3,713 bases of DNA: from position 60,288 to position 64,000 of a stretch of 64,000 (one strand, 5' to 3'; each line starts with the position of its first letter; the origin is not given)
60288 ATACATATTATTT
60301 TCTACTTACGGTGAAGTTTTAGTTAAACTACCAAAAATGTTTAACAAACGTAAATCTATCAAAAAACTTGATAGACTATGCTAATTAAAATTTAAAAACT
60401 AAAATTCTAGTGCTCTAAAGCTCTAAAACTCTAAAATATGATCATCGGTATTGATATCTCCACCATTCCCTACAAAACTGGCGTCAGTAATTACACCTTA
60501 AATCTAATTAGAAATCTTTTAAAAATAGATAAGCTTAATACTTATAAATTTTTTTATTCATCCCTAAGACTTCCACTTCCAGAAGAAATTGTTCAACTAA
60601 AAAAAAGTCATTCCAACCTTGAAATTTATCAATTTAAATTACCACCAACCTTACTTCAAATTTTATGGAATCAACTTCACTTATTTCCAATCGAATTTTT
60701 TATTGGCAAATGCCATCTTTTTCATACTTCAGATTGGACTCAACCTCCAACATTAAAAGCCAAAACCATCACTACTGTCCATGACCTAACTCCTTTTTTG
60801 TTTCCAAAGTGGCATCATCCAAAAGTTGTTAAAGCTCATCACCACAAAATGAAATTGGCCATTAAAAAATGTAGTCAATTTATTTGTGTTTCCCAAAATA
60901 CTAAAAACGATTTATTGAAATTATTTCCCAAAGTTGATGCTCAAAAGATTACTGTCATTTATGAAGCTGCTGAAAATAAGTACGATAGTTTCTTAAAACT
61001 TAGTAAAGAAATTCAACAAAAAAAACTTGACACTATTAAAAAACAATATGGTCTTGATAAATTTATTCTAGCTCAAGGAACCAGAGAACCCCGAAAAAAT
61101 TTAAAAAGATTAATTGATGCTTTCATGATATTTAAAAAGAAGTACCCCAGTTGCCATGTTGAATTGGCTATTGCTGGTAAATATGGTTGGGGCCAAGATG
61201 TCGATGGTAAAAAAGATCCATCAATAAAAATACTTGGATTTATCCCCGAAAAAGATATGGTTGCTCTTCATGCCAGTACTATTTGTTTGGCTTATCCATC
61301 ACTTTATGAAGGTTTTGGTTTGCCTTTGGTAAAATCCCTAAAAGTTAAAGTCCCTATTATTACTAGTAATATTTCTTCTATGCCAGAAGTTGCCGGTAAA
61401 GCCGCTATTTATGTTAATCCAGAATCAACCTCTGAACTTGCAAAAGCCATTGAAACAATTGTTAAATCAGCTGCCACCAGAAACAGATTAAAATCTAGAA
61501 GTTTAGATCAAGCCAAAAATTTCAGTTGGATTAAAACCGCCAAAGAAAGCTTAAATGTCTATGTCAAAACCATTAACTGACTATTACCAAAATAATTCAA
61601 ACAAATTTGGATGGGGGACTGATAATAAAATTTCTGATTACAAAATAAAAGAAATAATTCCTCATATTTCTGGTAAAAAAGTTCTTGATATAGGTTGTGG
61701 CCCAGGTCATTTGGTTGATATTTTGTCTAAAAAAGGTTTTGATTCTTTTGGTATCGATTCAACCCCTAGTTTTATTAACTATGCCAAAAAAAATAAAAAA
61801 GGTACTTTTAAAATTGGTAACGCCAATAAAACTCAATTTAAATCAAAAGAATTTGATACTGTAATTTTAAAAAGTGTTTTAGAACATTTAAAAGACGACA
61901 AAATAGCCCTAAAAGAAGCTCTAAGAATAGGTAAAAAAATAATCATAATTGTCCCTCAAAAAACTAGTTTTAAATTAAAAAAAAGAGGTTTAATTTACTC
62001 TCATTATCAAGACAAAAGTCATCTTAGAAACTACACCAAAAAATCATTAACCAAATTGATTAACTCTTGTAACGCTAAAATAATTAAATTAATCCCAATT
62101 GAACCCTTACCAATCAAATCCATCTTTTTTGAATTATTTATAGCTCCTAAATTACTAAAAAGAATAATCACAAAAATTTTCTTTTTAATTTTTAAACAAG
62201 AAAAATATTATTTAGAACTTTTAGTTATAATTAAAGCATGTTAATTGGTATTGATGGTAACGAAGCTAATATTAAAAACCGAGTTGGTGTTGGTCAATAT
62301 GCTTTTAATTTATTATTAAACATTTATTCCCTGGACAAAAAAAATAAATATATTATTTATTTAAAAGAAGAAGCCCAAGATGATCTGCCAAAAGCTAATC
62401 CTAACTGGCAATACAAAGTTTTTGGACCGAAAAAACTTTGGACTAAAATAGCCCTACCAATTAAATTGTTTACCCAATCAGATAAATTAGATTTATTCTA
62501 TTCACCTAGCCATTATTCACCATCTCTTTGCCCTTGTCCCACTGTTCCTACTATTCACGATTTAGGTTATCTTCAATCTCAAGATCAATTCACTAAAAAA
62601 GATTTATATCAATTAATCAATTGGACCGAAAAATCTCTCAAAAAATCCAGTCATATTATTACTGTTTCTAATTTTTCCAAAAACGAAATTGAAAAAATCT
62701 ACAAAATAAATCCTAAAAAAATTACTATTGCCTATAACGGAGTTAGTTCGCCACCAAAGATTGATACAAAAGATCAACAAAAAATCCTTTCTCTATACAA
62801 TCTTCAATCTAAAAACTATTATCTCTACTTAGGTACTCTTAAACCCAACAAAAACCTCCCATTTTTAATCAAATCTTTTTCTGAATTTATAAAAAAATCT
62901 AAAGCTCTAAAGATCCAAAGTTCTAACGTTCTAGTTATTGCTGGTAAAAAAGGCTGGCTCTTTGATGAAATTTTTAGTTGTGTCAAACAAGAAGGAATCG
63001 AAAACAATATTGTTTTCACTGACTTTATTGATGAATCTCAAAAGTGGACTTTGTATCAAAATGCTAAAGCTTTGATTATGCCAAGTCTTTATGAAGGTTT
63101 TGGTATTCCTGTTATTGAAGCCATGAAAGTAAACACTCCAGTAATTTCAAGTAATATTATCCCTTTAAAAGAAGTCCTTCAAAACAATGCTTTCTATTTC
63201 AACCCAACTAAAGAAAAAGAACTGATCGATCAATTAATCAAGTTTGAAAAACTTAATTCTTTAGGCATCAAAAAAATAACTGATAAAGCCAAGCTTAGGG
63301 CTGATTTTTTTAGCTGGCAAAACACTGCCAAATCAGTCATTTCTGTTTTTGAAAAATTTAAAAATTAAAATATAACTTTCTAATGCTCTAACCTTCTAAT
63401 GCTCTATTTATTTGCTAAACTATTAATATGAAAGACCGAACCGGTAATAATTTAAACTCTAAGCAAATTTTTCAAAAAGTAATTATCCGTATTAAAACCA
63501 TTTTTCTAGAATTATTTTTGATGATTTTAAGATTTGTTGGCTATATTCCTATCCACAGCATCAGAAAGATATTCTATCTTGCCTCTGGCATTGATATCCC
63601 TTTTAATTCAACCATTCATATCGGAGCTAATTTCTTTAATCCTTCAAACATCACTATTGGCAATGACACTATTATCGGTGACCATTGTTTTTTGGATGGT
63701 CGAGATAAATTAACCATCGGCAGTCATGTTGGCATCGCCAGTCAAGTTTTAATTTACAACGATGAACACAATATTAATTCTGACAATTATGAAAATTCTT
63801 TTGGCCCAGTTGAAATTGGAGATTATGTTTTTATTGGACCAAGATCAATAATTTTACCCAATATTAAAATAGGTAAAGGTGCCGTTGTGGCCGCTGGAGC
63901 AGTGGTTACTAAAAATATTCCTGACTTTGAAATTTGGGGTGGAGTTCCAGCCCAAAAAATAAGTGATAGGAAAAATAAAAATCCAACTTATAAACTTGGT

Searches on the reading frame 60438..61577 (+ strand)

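Call 11: search_protein_families(library=pfam, proteins=[window:60438-61577:+])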
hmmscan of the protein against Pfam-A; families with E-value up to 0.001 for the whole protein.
window:60438-61577:+ (380 aa): 3 families
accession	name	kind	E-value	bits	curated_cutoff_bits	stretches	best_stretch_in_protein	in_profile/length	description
PF00534.26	Glycos_transf_1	-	2.6e-20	73.1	26.4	1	203-354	11-168/172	Glycosyl transferases group 1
PF13692.12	Glyco_trans_1_4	-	1.6e-17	64.5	27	1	210-343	4-141/142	Glycosyl transferases group 1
PF13439.12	Glyco_transf_4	-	3.9e-11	43.7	28.5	1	15-175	3-163/170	Glycosyltransferase Family 4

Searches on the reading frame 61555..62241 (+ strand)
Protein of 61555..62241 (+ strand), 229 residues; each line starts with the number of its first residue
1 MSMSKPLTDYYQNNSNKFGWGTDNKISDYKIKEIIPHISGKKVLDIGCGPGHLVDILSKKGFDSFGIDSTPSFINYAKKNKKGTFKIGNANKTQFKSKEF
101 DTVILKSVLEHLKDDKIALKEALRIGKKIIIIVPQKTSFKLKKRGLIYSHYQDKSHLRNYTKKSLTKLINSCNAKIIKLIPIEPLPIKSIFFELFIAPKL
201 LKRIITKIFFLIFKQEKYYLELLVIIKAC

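Call 11: search_protein_families(library=pfam, proteins=[window:61555-62241:+])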
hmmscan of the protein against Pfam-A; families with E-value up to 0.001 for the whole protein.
window:61555-62241:+ (229 aa): 10 families
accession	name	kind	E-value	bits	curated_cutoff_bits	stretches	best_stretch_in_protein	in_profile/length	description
PF08241.18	Methyltransf_11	-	2.8e-16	60.4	21.2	1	44-127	1-88/95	Methyltransferase domain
PF13847.12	Methyltransf_31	-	9.5e-16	58.2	27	1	39-138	3-113/145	Methyltransferase domain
PF07021.18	MetW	-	3.5e-15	56.6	21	1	31-144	7-120/193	Methionine biosynthesis protein MetW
PF13489.12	Methyltransf_23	-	4.6e-14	52.9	27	1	36-177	18-162/164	Methyltransferase domain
PF13649.12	Methyltransf_25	-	1.6e-13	51.6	27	1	43-125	1-92/97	Methyltransferase domain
PF08242.18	Methyltransf_12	-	5.9e-10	40.2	30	1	44-123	1-89/98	Methyltransferase domain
PF08003.17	Methyltransf_9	-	1.7e-05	24.4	23.8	1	27-130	100-216/315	Protein of unknown function (DUF1698)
PF01728.25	FtsJ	-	0.00052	20.4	24.1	1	29-97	7-82/181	FtsJ-like methyltransferase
PF01209.24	Ubie_methyltran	-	0.00055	19.8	20.1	1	28-127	37-144/233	ubiE/COQ5 methyltransferase family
PF03848.20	TehB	-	0.00088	19.2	20.4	0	30-117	21-113/193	Tellurite resistance protein TehB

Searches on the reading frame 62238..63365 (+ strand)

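Call 11: search_protein_families(library=pfam, proteins=[window:62238-63365:+])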
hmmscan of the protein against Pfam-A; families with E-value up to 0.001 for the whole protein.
window:62238-63365:+ (376 aa): 4 families
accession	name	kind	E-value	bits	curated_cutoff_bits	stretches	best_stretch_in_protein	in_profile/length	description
PF00534.26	Glycos_transf_1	-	9.1e-30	103.9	26.4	1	190-340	13-159/172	Glycosyl transferases group 1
PF13692.12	Glyco_trans_1_4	-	4e-22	79.4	27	1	194-335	3-138/142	Glycosyl transferases group 1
PF13439.12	Glyco_transf_4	-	7.2e-11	42.8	28.5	1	80-169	71-166/170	Glycosyltransferase Family 4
PF20706.3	GT4-conflict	-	5.4e-06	26.1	26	1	256-317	261-323/385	Family 4 Glycosyltransferase in conflict systems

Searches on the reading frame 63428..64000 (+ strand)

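Call 35: search_protein_families(library=pfam, proteins=[window:63428-64000:+])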
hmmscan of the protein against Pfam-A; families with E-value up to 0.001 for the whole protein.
window:63428-64000:+ (191 aa): 2 families
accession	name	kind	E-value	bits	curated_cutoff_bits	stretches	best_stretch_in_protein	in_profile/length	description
PF00132.30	Hexapep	-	2.9e-14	52.5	27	1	128-162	2-36/36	Bacterial transferase hexapeptide (six repeats)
PF14602.12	Hexapep_2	-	5.8e-09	36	27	1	127-162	1-34/34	Hexapeptide repeat of succinyl-transferase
